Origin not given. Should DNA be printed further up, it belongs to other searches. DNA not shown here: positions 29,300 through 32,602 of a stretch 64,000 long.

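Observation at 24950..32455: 2501-aa polyvalent protein combining HExxH peptidase, kinase-like, PARP/ART-like and ATP-grasp-like modules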

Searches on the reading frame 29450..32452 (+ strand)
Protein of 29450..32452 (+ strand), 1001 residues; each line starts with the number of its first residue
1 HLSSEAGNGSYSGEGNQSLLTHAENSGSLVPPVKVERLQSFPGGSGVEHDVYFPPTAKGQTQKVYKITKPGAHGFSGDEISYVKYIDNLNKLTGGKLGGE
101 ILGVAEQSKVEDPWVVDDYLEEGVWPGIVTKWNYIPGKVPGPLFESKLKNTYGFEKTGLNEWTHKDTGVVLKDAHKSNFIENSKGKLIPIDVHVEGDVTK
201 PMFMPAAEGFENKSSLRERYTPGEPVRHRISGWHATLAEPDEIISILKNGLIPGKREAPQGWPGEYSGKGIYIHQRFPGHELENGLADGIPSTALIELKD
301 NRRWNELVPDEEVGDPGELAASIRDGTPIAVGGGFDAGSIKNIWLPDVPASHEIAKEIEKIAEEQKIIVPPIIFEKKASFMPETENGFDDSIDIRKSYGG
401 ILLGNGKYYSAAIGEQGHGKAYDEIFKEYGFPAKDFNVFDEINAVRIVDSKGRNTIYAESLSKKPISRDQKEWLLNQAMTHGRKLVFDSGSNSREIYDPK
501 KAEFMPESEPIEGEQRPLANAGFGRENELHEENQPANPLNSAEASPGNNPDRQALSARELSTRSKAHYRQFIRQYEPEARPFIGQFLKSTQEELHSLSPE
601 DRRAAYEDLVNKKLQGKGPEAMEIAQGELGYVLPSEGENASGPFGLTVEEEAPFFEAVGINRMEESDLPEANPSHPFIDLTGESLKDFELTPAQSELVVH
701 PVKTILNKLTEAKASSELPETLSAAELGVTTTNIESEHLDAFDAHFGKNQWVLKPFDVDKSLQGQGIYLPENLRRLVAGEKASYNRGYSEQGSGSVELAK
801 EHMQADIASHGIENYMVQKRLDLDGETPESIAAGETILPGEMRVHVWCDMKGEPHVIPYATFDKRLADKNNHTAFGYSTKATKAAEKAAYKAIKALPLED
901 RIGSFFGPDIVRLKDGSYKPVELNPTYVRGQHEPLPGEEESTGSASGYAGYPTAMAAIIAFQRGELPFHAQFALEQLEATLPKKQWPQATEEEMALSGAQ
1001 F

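Call 26: search_protein_representatives(protein=window:29450-32452:+)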
Query: 1001 residues. Proteins with E-value up to 0.001 (for the whole library): 179; up to 1e-10: 78; up to 1e-30: 5. The best 150 are listed.
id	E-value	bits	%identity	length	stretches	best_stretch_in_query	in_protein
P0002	2.0e-163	562.4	75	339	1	663-1001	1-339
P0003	8.4e-84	298.8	38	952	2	1-210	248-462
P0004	5.1e-57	210.2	33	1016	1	541-993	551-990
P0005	1.7e-51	191.9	36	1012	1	580-971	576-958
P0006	3.7e-32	127.9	37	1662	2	16-206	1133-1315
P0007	1.4e-28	116.1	36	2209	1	676-974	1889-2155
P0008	6.8e-24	100.5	34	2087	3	801-938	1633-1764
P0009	1.2e-22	96.4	53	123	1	77-206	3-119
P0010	3.3e-22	94.9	44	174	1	212-359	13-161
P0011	5.0e-22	94.4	40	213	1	774-942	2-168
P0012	3.1e-21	91.7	35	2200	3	814-932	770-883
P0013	4.0e-21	91.4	38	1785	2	1-206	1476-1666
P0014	3.8e-20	88.1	33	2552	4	814-935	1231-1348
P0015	1.4e-19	86.2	38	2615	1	685-971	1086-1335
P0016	2.2e-19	85.6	35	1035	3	14-194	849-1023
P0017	2.8e-19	85.2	30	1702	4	814-931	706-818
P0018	3.3e-19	85.0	33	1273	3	14-194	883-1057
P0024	3.3e-18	81.7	36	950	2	791-977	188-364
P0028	3.1e-17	78.5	42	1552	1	203-357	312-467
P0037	5.8e-16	74.3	33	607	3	797-933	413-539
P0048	7.5e-14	67.3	31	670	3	14-194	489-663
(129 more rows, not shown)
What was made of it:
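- Tried and rejected: The exhaustive representative search on aa 1501-2501 supplied all the homologues used here (call 26).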

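Call 28: search_protein_families(library=pfam, proteins=[P0013, P0003, P0004, P0005, P0018, P0037, P0048, P0028, P0024, P0010], max_evalue=0.01)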
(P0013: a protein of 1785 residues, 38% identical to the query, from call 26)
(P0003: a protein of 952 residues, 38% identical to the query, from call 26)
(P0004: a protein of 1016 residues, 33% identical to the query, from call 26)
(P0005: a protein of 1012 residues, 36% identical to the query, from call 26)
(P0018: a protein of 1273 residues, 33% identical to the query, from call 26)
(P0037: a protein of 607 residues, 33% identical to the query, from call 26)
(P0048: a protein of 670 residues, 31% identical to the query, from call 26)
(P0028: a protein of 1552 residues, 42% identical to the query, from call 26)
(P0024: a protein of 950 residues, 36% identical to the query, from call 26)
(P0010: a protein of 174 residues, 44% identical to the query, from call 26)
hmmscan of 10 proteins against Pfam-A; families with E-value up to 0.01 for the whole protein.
P0013 (1785 aa): 0 families

P0003 (952 aa): 0 families

P0004 (1016 aa): 0 families

P0005 (1012 aa): 0 families

P0018 (1273 aa): 1 family
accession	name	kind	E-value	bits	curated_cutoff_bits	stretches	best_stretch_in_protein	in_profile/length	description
PF18762.7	Kinase-PolyVal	-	1.2e-05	25.8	27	1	890-1055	10-154/160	Serine/Threonine/Tyrosine Kinase found in polyvalent proteins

P0037 (607 aa): 1 family
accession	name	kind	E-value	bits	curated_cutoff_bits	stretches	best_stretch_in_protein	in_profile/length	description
PF18762.7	Kinase-PolyVal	-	6.4e-06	26.7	27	1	193-361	7-156/160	Serine/Threonine/Tyrosine Kinase found in polyvalent proteins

P0048 (670 aa): 1 family
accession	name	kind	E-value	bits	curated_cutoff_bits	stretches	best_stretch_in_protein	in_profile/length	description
PF18762.7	Kinase-PolyVal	-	2.3e-07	31.4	27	1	494-663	8-156/160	Serine/Threonine/Tyrosine Kinase found in polyvalent proteins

P0028 (1552 aa): 4 families
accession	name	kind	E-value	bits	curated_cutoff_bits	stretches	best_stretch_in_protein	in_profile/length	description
PF01743.26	PolyA_pol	-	4.6e-16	59.8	23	1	521-670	1-125/126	Poly A polymerase head domain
PF13563.12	2_5_RNA_ligase2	-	6.3e-07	30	27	1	177-280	23-118/152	2'-5' RNA ligase superfamily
PF12627.12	PolyA_pol_RNAbd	-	0.00042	20.5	22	1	698-756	1-59/64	Probable RNA and SrmB- binding site of polymerase A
PF02834.22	LigT_PEase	-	0.0016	19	23.3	0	176-232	31-85/87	LigT like Phosphoesterase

P0024 (950 aa): 0 families

P0010 (174 aa): 0 families
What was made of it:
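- One ART-family member (P0028) is fused to a 2H phosphoesterase and a CCA/poly(A) polymerase head, which is a cytoplasmic RNA-repair-type context (call 28). P0028 fuses the ART module to 2H and CCA-adding-type domains (call 28).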

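Call 66: find_encoding_contigs(protein=P0013, flank=10000, max_places=4)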
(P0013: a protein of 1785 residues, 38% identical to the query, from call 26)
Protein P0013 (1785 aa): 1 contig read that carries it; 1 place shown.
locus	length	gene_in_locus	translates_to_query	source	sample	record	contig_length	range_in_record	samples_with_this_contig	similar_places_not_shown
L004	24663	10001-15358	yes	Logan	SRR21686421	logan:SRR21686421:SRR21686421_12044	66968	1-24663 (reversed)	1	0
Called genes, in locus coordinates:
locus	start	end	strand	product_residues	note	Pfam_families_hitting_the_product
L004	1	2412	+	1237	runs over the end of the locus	PF16190:E1_FCCH (faint)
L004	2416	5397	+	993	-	PF05345:He_PIG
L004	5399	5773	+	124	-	-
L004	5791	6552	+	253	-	-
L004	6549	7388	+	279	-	PF01507:PAPS_reduct (faint)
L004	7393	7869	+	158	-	-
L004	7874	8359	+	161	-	-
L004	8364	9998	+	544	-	-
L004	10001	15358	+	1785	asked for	-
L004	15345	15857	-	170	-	PF05866:RusA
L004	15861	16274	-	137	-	PF00436:SSB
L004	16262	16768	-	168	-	-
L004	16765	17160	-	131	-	-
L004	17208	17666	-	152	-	PF01503:PRA-PH (weak)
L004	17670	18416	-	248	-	PF10926:DUF2800 (faint), PF12705:PDDEXK_1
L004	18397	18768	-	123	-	-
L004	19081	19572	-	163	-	-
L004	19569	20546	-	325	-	PF04404:ERF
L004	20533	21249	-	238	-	PF01541:GIY-YIG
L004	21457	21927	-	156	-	-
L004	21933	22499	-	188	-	-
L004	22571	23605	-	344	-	PF23822:DUF7192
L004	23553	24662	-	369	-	?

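Call 67: find_encoding_contigs(protein=P0003, flank=10000, max_places=4)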
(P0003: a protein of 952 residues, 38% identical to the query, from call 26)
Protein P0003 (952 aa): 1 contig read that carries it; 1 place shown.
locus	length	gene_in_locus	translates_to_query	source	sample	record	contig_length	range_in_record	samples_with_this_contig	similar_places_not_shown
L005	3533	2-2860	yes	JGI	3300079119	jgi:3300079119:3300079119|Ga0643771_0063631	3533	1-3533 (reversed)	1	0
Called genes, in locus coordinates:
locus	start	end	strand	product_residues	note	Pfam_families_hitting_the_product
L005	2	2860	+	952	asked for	?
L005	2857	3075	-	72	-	-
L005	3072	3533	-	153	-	?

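Call 75: search_protein_families(library=pfam, alignment_id=A10, max_evalue=0.001)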
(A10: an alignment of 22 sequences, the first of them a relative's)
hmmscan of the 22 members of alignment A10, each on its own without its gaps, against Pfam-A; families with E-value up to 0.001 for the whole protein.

A. member 1, P0020 (2669 aa): 1 family
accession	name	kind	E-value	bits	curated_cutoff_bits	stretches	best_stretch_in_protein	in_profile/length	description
PF18762.7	Kinase-PolyVal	-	0.00018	22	27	1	1369-1537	8-154/160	Serine/Threonine/Tyrosine Kinase found in polyvalent proteins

B. families by the number of members that match (of 22 scanned): 18 families
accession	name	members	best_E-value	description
PF18762.7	Kinase-PolyVal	7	2.4e-14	Serine/Threonine/Tyrosine Kinase found in polyvalent proteins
PF03412.21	Peptidase_C39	3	2.5e-09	Peptidase C39 family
PF13529.12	Peptidase_C39_2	3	4.9e-08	Peptidase_C39 like family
PF13563.12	2_5_RNA_ligase2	3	1.6e-07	2'-5' RNA ligase superfamily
PF06074.18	Portal_Mu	2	8.9e-37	Portal protein of Mu bacteriophage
PF04233.19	Phage_Mu_F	2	1.5e-10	Phage Mu protein F like protein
PF18760.7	ART-PolyVal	1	1e-122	ADP-Ribosyltransferase in polyvalent proteins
PF01743.26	PolyA_pol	1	4.6e-16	Poly A polymerase head domain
PF05136.18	Phage_portal_2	1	2.5e-14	Phage portal protein, lambda family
PF13151.12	DUF3990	1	5.8e-14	Protein of unknown function (DUF3990)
PF06381.16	Phage_portal_3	1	3.5e-10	Phage portal protein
PF01028.25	Topoisom_I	1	2.4e-06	Eukaryotic DNA topoisomerase I, catalytic core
PF02037.33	SAP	1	3.5e-05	SAP domain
PF00644.27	PARP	1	8e-05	Poly(ADP-ribose) polymerase catalytic domain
PF02274.22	ADI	1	9.9e-05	Arginine deiminase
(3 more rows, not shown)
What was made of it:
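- On Pfam PF18762 Kinase-PolyVal: Homologues retrieved by the query reach 31.4 bits (call 28); the best family E-value among them is 2.4e-14 (call 75).
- Kinase homologues pass the Pfam Kinase-PolyVal threshold (calls 28, 75). Of 22 large proteins that share these modules, 2 match Portal_Mu, 2 Phage_Mu_F, 1 Phage_portal_2 and 1 Phage_portal_3 (call 75).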

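Call 90: find_encoding_contigs(protein=P0007, flank=10000, max_places=2)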
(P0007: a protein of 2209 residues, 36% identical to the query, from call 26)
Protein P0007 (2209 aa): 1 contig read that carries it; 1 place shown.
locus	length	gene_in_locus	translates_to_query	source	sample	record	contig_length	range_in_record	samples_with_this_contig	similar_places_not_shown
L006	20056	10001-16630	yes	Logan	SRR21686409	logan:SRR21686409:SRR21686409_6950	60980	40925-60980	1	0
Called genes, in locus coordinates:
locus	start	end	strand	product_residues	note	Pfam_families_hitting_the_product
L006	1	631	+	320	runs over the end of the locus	-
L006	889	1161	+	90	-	-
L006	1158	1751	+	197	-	-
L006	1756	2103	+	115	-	-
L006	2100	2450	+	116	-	-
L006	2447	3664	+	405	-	-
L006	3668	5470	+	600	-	-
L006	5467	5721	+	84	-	-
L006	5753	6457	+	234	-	PF07484:Collar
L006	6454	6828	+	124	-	-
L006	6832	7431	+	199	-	-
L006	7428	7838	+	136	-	-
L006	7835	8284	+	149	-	-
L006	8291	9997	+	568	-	-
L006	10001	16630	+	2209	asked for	-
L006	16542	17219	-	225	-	-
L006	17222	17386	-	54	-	-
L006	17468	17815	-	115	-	-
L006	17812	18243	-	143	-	-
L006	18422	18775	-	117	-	-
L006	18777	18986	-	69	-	-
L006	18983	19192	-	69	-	-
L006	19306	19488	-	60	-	-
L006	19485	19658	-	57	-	-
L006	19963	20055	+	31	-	?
